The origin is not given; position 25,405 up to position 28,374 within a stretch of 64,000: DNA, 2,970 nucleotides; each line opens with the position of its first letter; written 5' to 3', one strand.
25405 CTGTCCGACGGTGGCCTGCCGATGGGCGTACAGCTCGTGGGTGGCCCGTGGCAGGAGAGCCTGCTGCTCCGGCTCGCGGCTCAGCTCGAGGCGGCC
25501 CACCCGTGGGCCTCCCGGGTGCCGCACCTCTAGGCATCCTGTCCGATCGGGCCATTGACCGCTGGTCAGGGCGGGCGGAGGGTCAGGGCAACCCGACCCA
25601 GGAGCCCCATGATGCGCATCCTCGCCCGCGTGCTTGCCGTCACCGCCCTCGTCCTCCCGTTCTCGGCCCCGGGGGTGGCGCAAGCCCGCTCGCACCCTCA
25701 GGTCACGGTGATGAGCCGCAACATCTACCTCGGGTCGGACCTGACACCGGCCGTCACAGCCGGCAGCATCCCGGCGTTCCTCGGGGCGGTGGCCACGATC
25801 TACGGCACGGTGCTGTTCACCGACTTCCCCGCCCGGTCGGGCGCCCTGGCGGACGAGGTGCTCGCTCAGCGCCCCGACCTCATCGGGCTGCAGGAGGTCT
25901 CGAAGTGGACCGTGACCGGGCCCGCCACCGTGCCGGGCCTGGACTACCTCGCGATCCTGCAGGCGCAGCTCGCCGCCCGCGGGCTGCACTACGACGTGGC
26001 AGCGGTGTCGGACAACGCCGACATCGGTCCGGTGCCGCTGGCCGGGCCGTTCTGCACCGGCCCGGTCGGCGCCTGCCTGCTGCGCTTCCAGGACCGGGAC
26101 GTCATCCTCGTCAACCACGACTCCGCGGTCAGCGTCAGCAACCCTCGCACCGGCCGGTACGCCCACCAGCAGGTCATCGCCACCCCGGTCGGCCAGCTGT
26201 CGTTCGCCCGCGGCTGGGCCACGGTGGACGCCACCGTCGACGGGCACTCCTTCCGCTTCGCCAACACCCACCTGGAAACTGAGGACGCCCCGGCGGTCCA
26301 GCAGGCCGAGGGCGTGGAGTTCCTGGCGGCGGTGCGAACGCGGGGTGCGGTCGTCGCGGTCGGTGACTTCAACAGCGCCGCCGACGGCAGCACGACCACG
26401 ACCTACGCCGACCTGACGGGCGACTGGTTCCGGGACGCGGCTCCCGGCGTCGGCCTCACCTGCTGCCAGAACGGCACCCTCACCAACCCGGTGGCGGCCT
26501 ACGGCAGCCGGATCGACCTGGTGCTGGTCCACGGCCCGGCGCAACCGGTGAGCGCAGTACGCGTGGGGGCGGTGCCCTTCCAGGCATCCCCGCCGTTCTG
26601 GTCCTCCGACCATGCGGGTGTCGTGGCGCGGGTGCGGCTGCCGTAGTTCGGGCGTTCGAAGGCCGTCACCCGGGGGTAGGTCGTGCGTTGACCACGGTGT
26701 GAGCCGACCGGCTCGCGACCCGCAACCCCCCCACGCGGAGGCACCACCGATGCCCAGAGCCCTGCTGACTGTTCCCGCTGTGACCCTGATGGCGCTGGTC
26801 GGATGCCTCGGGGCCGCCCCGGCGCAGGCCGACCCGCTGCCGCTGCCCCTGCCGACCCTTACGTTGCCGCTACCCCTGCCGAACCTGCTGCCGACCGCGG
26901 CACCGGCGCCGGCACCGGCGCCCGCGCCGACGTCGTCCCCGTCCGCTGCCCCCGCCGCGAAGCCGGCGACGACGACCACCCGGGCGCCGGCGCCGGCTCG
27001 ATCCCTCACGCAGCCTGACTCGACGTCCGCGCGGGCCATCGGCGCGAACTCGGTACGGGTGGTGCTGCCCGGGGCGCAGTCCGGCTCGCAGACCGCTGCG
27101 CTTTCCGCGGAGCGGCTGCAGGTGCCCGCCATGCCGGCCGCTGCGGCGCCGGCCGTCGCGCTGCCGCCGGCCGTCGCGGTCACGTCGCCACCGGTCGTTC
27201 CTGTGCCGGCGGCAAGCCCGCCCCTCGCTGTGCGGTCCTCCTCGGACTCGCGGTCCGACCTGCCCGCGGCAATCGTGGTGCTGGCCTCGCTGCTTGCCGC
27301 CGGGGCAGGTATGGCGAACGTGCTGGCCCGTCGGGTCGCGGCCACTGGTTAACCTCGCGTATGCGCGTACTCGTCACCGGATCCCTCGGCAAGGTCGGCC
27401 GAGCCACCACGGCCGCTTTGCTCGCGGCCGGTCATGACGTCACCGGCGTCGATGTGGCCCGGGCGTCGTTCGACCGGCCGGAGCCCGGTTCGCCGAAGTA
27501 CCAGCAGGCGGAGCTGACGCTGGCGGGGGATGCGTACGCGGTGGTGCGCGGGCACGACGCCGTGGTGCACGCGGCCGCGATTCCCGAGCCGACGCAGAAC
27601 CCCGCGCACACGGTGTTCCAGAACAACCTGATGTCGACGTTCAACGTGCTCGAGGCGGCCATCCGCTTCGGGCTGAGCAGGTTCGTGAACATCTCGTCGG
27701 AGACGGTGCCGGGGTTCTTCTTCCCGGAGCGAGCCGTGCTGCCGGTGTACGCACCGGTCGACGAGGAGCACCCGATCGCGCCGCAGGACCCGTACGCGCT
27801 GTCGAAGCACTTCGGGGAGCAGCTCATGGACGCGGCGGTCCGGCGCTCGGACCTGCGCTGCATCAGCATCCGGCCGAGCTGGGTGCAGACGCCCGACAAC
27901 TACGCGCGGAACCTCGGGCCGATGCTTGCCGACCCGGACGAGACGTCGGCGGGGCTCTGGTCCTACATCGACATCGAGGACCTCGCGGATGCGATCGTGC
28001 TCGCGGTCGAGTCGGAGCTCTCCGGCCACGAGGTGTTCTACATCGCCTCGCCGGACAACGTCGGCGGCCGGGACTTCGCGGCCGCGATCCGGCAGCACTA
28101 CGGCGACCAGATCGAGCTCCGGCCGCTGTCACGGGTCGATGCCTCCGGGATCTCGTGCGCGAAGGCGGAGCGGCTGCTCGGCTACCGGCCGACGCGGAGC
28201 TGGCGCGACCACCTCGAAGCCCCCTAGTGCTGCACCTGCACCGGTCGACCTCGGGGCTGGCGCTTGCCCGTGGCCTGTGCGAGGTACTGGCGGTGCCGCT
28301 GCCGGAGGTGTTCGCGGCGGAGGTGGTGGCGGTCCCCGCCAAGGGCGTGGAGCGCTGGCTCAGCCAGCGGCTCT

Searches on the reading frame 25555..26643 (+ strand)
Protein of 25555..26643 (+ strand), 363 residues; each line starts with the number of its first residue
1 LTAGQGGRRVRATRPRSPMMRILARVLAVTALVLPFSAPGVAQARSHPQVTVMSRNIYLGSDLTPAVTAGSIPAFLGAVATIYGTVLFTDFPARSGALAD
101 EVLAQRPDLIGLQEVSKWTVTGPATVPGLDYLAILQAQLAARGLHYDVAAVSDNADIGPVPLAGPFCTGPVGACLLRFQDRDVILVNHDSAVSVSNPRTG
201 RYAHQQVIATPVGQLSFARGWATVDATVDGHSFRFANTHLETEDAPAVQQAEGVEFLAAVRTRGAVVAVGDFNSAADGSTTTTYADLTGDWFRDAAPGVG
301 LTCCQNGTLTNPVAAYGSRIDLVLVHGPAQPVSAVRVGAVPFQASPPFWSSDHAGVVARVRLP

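Call 80: search_protein_families(library=pfam, proteins=[window:25555-26643:+], max_evalue=0.0001)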
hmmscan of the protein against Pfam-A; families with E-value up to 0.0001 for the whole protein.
window:25555-26643:+ (363 aa): 1 family
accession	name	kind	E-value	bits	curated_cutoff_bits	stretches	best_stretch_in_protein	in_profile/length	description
PF03372.29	Exo_endo_phos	-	3.1e-11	43.9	24.5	1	89-353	13-225/225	Endonuclease/Exonuclease/phosphatase family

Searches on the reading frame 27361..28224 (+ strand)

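Call 6: search_protein_families(library=pfam, proteins=[window:27361-28224:+], max_evalue=0.01)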
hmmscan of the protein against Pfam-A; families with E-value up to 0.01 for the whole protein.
window:27361-28224:+ (288 aa): 8 families
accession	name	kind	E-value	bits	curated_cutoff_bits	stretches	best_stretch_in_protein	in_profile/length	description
PF01370.27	Epimerase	-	2.4e-28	99.6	20.9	1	3-221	1-230/240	NAD dependent epimerase/dehydratase family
PF16363.11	GDP_Man_Dehyd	-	5.8e-15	56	27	1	4-173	1-181/332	GDP-mannose 4,6 dehydratase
PF13460.12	NAD_binding_10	-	1.2e-12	48.5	27.2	1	7-217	1-182/184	NAD(P)H-binding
PF04321.23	RmlD_sub_bind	-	9.9e-11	41.7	27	1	1-285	1-278/287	RmlD substrate binding domain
PF01073.25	3Beta_HSD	-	2.4e-09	37.1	22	1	4-176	1-182/280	3-beta hydroxysteroid dehydrogenase/isomerase family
PF07993.18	NAD_binding_4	-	6.9e-09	35.7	20.1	1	48-177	71-209/258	Male sterility protein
PF02719.21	Polysacc_synt_2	-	0.00038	20.2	20.2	1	64-113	77-128/293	Polysaccharide biosynthesis protein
PF00106.31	adh_short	-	0.0067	16.4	26.6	0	3-33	3-33/195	short chain dehydrogenase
